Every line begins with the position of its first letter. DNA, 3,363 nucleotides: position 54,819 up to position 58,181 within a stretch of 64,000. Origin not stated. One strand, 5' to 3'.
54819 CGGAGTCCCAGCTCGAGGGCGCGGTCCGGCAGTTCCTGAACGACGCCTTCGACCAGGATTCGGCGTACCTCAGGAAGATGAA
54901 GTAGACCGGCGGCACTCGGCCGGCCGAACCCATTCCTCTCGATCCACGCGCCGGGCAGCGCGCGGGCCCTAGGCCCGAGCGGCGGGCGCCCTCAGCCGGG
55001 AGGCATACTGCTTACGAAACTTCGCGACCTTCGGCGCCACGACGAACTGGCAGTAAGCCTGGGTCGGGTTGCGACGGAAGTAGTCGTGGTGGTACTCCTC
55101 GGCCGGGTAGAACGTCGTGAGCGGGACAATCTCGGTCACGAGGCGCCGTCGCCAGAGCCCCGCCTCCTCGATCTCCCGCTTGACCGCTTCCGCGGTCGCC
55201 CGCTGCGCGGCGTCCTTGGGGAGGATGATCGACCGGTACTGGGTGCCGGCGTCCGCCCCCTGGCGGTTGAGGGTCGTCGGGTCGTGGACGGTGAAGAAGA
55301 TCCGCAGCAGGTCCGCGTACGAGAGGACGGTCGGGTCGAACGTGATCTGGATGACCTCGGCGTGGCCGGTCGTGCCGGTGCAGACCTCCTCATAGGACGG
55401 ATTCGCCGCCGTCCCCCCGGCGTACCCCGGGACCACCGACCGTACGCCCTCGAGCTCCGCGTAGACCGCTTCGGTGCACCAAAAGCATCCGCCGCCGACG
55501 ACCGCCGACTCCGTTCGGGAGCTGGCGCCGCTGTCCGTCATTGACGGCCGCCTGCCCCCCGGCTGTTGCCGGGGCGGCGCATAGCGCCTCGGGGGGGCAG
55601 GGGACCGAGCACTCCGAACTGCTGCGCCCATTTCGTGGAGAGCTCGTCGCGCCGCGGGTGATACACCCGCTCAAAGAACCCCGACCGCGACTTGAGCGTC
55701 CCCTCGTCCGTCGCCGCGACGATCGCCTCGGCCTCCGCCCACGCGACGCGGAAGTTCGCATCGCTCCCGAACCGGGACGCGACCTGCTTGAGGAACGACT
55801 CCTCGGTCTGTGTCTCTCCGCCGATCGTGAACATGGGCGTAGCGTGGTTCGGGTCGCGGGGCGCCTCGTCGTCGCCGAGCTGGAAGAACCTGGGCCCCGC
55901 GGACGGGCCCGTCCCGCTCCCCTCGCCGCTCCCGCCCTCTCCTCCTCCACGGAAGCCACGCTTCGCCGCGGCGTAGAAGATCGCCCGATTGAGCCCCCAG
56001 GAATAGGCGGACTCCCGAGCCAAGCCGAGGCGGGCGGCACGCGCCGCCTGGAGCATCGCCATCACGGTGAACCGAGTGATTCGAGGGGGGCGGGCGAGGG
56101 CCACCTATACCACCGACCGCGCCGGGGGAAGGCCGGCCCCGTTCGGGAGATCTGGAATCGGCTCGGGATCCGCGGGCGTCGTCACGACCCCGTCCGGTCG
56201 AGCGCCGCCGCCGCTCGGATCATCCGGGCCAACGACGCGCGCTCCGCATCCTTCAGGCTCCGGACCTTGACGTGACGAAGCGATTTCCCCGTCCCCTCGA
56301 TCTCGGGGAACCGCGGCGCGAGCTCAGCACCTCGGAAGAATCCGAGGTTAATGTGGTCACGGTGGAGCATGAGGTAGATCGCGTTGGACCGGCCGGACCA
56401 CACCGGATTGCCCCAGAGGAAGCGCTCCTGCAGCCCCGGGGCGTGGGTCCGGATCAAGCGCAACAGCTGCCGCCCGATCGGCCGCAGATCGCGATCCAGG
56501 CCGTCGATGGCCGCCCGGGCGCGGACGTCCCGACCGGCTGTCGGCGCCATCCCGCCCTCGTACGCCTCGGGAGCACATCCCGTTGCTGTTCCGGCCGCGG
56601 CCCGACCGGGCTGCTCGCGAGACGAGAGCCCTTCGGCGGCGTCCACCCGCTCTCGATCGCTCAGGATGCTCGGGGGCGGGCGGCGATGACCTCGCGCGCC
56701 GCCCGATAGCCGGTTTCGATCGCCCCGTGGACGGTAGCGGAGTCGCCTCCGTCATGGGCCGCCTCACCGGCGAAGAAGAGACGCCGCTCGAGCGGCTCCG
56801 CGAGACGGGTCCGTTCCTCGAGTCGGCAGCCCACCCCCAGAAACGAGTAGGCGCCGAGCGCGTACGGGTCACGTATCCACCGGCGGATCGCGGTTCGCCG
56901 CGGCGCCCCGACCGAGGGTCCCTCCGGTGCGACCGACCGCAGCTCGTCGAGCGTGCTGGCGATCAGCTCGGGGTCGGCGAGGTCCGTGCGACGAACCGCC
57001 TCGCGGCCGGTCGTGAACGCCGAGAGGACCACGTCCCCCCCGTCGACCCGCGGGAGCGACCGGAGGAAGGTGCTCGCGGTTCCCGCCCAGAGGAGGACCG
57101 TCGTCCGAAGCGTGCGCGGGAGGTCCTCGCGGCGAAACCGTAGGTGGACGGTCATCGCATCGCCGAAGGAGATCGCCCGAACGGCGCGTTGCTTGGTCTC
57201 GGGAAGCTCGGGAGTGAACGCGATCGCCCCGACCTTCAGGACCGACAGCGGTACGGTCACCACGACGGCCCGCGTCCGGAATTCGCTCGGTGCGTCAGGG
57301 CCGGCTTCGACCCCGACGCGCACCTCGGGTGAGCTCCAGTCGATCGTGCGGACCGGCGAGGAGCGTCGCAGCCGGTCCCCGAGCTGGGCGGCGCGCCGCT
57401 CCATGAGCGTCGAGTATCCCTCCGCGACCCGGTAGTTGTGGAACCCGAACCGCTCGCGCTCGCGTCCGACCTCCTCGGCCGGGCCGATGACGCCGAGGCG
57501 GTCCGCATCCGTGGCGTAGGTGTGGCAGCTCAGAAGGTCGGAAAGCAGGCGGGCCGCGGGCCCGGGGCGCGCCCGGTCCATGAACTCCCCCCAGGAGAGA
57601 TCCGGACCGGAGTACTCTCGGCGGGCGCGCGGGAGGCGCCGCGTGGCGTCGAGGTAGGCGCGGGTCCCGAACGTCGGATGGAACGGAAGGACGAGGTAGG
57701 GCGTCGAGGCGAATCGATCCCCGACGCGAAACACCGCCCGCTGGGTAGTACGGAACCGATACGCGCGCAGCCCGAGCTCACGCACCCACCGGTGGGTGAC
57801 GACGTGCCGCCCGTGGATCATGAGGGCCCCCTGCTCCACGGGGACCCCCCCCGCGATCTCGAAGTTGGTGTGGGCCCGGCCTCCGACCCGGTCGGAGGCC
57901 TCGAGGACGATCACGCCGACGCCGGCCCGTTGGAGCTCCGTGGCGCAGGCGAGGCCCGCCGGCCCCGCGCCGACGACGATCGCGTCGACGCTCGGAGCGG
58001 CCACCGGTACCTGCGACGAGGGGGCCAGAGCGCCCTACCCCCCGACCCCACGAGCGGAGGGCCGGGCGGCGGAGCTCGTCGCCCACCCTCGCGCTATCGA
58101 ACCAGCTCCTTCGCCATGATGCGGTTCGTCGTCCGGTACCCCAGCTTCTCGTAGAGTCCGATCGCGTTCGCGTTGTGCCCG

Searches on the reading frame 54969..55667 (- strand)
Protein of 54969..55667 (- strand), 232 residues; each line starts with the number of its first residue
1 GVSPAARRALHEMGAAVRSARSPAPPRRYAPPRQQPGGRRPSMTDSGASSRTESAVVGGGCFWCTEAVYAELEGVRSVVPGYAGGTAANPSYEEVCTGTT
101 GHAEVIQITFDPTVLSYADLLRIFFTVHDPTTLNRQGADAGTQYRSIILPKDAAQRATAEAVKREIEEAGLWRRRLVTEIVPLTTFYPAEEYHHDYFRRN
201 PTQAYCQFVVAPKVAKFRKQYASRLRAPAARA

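Call 94: search_protein_families(library=pfam, proteins=[window:54969-55667:-], max_evalue=0.001)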
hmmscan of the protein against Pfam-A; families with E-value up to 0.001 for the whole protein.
window:54969-55667:- (232 aa): 1 family
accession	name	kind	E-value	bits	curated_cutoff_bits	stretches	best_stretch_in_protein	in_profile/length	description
PF01625.27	PMSR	-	4.7e-63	212.4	23.7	1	55-207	2-153/153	Peptide methionine sulfoxide reductase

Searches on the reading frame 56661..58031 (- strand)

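Call 94: search_protein_families(library=pfam, proteins=[window:56661-58031:-], max_evalue=0.001)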
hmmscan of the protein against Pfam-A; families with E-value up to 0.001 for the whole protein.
window:56661-58031:- (456 aa): 11 families
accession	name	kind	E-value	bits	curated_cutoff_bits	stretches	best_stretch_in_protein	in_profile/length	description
PF01593.30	Amino_oxidase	-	1.8e-64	219.1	19.8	1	25-449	2-443/443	Flavin containing amine oxidoreductase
PF13450.12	NAD_binding_8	-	2.6e-12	47.3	21.9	1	19-75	1-55/68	NAD(P)-binding Rossmann-like domain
PF01494.25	FAD_binding_3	-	3.9e-07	30.1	22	1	15-54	2-43/349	FAD binding domain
PF00890.30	FAD_binding_2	-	1e-06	28.7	20.4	1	16-54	1-37/414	FAD binding domain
PF03486.20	HI0933_like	-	2.2e-06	27.7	50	1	16-51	2-37/244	HI0933-like protein Rossmann domain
PF12831.13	FAD_oxidored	-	5.2e-06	26.4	27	1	16-53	1-38/416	FAD dependent oxidoreductase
PF01266.30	DAO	-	6.1e-06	26.4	27.9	1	16-94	1-71/353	FAD dependent oxidoreductase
PF13738.12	Pyr_redox_3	-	8.8e-06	25.6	30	1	18-46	1-30/305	Pyridine nucleotide-disulphide oxidoreductase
PF01946.23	Thi4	-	2.4e-05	24.1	26.2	1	15-53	18-57/235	Thi4 family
PF05834.18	Lycopene_cycl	-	8.6e-05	22.2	23.4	1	16-49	1-36/380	Lycopene cyclase protein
PF07992.20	Pyr_redox_2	-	0.00017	21.6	26.1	1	16-49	2-36/291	Pyridine nucleotide-disulphide oxidoreductase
